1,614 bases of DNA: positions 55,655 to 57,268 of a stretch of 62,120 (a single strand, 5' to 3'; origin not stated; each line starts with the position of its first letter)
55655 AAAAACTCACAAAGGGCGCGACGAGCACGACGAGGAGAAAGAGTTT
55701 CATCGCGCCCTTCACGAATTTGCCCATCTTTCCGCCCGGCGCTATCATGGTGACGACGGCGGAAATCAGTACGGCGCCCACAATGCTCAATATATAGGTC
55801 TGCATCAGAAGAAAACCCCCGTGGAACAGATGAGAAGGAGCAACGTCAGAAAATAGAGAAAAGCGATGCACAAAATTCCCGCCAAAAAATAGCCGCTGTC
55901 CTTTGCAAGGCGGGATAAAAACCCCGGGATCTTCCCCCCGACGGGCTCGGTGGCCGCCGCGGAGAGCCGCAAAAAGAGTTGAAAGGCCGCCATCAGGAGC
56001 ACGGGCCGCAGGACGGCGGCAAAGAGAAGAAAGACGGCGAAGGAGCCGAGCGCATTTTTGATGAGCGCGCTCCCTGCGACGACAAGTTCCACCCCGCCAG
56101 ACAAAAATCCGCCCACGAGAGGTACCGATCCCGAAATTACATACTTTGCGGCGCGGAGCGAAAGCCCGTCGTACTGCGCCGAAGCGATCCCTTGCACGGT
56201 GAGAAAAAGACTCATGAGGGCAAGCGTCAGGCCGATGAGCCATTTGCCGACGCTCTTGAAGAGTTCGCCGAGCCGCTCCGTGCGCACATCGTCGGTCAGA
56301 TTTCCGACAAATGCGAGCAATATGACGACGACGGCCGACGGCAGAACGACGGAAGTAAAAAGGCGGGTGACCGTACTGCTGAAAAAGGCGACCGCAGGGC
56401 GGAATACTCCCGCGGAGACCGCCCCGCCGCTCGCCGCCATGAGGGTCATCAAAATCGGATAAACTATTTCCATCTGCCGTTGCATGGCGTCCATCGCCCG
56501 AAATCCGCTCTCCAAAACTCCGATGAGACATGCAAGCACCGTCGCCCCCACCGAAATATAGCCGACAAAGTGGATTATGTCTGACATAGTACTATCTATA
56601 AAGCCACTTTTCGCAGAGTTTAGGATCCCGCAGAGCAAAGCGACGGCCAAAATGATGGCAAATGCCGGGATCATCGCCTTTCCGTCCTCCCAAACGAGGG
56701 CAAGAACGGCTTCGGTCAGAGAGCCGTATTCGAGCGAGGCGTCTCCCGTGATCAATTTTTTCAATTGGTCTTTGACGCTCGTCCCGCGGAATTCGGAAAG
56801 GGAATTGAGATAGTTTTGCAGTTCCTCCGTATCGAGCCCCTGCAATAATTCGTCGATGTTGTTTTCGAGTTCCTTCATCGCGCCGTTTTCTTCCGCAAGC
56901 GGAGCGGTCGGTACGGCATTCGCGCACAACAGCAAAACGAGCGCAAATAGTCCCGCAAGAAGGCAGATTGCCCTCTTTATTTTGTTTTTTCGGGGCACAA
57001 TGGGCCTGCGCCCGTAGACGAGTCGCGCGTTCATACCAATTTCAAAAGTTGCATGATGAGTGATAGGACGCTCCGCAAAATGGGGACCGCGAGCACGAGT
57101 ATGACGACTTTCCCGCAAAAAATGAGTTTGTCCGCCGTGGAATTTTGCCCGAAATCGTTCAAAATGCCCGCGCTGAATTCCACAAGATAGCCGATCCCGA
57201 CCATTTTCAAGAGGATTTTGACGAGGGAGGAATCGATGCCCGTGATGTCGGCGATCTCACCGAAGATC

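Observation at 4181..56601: Six copies of a conserved ~28-nt AT-rich composite-palindrome motif (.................-N4-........), each co-oriented with the local genes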

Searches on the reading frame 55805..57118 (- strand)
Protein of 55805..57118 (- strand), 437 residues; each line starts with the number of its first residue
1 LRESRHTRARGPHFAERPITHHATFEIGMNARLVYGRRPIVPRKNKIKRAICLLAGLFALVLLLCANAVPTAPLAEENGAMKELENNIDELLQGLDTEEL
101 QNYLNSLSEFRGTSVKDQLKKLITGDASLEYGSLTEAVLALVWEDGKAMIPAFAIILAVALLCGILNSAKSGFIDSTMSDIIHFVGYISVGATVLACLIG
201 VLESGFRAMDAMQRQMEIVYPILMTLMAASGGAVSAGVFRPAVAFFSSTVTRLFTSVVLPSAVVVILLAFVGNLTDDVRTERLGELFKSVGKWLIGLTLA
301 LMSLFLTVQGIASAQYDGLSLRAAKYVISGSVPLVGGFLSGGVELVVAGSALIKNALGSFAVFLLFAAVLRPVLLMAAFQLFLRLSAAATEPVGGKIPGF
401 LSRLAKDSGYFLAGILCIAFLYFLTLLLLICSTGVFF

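Call 27: search_protein_families(library=pfam, proteins=[window:55805-57118:-])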
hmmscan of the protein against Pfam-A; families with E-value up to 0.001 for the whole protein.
window:55805-57118:- (437 aa): 1 family
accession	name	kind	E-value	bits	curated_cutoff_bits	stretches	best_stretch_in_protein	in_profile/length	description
PF09546.15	Spore_III_AE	-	1.1e-61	209.3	27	1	114-432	2-320/321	Stage III sporulation protein AE (spore_III_AE)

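Call 39: find_homologous_proteins(query=window:55805-57118:-, max_evalue=1e-20)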
Query window:55805-57118:- (437 aa): 1039 proteins with E <= 1e-20 among 8000 candidates; the best 120 are listed.
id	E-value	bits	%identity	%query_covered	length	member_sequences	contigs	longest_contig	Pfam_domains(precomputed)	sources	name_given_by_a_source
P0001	3.5e-251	851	100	94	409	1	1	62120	PF09546.16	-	-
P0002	1.2e-198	678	80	92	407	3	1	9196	PF09546.16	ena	-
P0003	3.9e-195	667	79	92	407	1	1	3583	PF09546.16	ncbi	-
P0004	1.6e-177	609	74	90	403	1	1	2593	PF09546.16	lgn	-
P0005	4.1e-177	608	79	81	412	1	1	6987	PF09546.16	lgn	-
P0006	3.9e-175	601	76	84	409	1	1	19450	PF09546.16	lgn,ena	-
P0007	8.3e-174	597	78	81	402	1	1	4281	PF09546.16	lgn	-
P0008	1.1e-173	596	72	89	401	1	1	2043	PF09546.16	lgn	-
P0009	2.0e-173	595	70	92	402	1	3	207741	PF09546.16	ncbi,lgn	-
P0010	2.3e-173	595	70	92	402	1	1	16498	PF09546.16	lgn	-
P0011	5.5e-173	594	76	83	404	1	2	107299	PF09546.16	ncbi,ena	-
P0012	7.1e-173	594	70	92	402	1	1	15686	PF09546.16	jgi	jgi:stage III sporulation protein AE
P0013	1.6e-172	592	76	83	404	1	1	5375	PF09546.16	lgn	-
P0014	1.1e-171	590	71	90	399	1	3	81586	PF09546.16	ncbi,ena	-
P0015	3.3e-171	588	76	83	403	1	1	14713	PF09546.16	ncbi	-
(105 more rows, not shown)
